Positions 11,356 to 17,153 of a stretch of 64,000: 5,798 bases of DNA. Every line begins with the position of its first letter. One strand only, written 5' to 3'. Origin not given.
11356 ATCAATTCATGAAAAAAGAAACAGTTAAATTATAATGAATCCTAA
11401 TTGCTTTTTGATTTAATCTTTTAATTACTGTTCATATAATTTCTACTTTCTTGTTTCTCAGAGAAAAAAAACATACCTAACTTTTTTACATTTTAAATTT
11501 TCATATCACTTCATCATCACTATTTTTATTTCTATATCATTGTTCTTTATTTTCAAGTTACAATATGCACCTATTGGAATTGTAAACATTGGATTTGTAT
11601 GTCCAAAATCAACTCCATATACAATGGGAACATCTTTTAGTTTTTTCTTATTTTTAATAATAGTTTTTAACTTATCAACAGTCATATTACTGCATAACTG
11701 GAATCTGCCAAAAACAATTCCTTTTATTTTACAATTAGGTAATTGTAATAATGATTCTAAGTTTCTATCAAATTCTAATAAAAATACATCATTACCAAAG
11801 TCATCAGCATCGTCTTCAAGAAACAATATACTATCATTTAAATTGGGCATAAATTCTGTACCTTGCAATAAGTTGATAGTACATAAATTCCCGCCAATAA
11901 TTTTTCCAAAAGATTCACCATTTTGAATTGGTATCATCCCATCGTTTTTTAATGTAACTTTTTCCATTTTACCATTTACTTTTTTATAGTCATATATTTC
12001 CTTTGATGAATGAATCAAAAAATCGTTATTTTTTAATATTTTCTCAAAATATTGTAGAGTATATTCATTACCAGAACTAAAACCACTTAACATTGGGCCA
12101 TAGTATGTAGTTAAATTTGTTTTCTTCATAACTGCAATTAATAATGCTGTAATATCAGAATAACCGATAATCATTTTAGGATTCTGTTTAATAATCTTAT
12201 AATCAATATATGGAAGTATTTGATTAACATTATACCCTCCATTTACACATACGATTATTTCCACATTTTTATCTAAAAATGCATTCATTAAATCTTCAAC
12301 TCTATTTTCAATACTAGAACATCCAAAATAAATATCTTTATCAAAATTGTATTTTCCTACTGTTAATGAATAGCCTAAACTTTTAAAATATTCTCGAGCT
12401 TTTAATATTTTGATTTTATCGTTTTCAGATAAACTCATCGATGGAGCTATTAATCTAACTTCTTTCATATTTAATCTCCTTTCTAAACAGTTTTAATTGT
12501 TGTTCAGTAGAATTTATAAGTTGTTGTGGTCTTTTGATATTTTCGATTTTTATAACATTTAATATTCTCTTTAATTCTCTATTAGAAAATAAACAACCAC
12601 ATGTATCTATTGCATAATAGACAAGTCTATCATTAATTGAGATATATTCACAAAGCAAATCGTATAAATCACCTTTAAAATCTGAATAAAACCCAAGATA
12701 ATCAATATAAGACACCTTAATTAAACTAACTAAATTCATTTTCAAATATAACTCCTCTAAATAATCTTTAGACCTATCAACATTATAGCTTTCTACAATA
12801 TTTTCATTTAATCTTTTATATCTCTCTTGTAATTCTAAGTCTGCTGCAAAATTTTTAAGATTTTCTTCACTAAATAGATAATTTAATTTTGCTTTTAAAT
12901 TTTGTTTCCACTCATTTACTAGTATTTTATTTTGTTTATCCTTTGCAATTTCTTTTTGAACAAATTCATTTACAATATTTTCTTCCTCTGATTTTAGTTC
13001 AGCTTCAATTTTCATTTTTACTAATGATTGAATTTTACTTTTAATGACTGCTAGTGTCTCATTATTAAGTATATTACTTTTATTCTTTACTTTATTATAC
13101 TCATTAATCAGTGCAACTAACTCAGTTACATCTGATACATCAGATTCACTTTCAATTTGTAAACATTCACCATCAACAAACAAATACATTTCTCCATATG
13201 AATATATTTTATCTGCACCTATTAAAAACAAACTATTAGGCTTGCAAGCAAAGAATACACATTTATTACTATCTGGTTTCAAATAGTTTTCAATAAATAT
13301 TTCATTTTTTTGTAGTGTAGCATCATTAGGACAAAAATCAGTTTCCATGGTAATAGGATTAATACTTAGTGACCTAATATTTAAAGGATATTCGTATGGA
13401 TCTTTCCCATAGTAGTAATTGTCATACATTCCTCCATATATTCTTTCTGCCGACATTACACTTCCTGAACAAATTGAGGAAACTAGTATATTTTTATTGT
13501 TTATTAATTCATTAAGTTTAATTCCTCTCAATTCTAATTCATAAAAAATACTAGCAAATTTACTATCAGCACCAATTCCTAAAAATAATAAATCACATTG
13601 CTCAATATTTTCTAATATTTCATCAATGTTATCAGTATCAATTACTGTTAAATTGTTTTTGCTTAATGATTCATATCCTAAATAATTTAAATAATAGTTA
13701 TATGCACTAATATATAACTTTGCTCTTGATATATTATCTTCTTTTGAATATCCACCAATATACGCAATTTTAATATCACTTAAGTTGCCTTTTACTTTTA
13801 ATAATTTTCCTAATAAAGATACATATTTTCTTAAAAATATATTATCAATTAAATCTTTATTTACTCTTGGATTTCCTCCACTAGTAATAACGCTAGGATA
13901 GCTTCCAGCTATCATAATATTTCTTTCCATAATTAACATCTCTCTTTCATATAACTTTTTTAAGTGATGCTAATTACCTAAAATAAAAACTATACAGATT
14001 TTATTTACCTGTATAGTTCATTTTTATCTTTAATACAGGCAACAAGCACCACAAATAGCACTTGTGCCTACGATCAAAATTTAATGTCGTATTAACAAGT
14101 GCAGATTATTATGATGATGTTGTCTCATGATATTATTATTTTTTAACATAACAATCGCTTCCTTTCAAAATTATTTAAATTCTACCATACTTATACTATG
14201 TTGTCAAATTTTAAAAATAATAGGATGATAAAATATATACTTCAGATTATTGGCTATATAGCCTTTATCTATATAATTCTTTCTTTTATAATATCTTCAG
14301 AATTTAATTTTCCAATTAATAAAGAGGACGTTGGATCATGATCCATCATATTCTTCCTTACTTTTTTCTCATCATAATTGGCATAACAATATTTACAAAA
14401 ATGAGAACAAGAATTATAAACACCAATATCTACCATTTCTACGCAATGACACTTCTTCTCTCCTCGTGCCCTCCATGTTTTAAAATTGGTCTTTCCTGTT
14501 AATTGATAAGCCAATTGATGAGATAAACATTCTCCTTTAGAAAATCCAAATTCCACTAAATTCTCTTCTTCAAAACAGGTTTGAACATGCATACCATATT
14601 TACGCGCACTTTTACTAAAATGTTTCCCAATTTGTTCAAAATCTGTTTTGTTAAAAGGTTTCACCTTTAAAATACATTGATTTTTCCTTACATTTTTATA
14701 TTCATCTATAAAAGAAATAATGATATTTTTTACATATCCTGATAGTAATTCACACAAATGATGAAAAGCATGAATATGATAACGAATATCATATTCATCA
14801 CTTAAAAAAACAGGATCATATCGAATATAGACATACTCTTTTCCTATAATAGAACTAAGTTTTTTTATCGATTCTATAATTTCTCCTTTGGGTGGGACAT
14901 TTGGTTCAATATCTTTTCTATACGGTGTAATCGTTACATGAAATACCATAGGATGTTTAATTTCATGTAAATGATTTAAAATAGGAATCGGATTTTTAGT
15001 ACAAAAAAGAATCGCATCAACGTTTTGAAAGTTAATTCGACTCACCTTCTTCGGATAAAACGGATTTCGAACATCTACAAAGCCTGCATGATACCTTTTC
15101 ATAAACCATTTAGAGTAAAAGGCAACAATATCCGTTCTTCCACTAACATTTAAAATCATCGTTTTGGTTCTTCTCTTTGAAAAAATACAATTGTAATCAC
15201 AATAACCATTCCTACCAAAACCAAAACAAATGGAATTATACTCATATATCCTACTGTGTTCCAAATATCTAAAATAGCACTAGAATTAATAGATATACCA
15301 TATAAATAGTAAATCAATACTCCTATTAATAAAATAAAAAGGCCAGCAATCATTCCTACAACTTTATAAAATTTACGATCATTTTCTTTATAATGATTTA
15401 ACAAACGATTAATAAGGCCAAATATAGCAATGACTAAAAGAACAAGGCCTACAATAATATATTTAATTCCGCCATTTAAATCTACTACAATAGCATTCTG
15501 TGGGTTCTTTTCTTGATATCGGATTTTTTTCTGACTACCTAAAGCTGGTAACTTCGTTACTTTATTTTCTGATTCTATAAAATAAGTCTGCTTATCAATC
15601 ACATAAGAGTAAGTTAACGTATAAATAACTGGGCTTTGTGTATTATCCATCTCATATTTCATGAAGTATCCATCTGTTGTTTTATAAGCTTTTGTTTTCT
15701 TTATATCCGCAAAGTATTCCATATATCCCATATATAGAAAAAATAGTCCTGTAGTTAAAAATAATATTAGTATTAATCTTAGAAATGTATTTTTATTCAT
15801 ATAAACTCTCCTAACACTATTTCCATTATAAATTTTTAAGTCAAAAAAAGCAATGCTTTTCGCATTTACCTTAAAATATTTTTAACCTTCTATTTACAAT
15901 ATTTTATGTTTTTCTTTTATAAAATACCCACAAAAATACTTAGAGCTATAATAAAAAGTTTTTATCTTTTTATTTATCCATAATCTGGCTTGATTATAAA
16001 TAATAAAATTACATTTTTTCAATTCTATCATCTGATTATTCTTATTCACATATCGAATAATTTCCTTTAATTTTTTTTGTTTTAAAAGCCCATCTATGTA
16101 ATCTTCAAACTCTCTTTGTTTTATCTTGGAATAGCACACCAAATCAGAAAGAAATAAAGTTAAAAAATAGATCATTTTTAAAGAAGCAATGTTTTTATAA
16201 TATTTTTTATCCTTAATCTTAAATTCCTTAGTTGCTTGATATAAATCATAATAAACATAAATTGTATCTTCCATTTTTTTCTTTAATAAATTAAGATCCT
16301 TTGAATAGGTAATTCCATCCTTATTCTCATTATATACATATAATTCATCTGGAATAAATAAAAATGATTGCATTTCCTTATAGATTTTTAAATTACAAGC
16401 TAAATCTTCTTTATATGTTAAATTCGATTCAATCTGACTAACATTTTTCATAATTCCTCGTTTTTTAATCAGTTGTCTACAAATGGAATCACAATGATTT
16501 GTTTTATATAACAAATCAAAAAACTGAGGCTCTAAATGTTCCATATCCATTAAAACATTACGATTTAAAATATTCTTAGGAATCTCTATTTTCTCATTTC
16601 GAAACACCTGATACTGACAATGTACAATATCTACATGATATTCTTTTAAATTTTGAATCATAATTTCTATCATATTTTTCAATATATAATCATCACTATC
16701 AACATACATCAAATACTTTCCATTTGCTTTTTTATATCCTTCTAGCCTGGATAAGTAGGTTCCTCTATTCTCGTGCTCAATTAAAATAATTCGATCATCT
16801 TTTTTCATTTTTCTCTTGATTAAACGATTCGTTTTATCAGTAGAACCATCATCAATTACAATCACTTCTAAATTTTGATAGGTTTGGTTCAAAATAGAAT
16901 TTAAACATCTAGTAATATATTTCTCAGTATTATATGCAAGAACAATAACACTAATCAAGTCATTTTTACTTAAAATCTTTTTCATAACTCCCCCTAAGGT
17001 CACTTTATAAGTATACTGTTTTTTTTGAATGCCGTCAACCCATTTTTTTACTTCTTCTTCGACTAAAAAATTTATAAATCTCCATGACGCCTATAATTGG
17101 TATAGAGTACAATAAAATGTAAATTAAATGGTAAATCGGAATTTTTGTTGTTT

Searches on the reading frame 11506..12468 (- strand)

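Call 84: search_protein_families(library=pfam, proteins=[window:11506-12468:-], max_evalue=0.00001)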
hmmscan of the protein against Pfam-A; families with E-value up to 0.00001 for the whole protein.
window:11506-12468:- (320 aa): 2 families
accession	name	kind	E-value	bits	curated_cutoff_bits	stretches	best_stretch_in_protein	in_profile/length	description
PF02016.21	Peptidase_S66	-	8.6e-35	120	25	1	4-124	1-121/121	LD-carboxypeptidase N-terminal domain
PF17676.7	Peptidase_S66C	-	1.7e-25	90.4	23.7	1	188-305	2-120/120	LD-carboxypeptidase C-terminal domain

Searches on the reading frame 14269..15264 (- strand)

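Call 84: search_protein_families(library=pfam, proteins=[window:14269-15264:-], max_evalue=0.00001)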
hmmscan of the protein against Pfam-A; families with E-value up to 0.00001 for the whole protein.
window:14269-15264:- (331 aa): 1 family
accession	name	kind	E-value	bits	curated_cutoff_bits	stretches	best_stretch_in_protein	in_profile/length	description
PF08902.16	DUF1848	-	1.5e-89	300.8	30.5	1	37-295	1-262/262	Domain of unknown function (DUF1848)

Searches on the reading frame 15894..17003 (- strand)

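Call 84: search_protein_families(library=pfam, proteins=[window:15894-17003:-], max_evalue=0.00001)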
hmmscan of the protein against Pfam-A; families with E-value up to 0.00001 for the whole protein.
window:15894-17003:- (369 aa): 3 families
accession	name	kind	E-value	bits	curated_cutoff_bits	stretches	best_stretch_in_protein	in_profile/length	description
PF00535.33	Glycos_transf_2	-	2.6e-35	122.3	23.3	1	18-171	1-156/168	Glycosyl transferase family 2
PF13641.12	Glyco_tranf_2_3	-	2.9e-10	41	27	1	17-131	3-123/230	Glycosyltransferase like family 2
PF10111.15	Glyco_tranf_2_2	-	5.6e-10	39.6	27.3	1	19-117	2-104/276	Glycosyltransferase like family 2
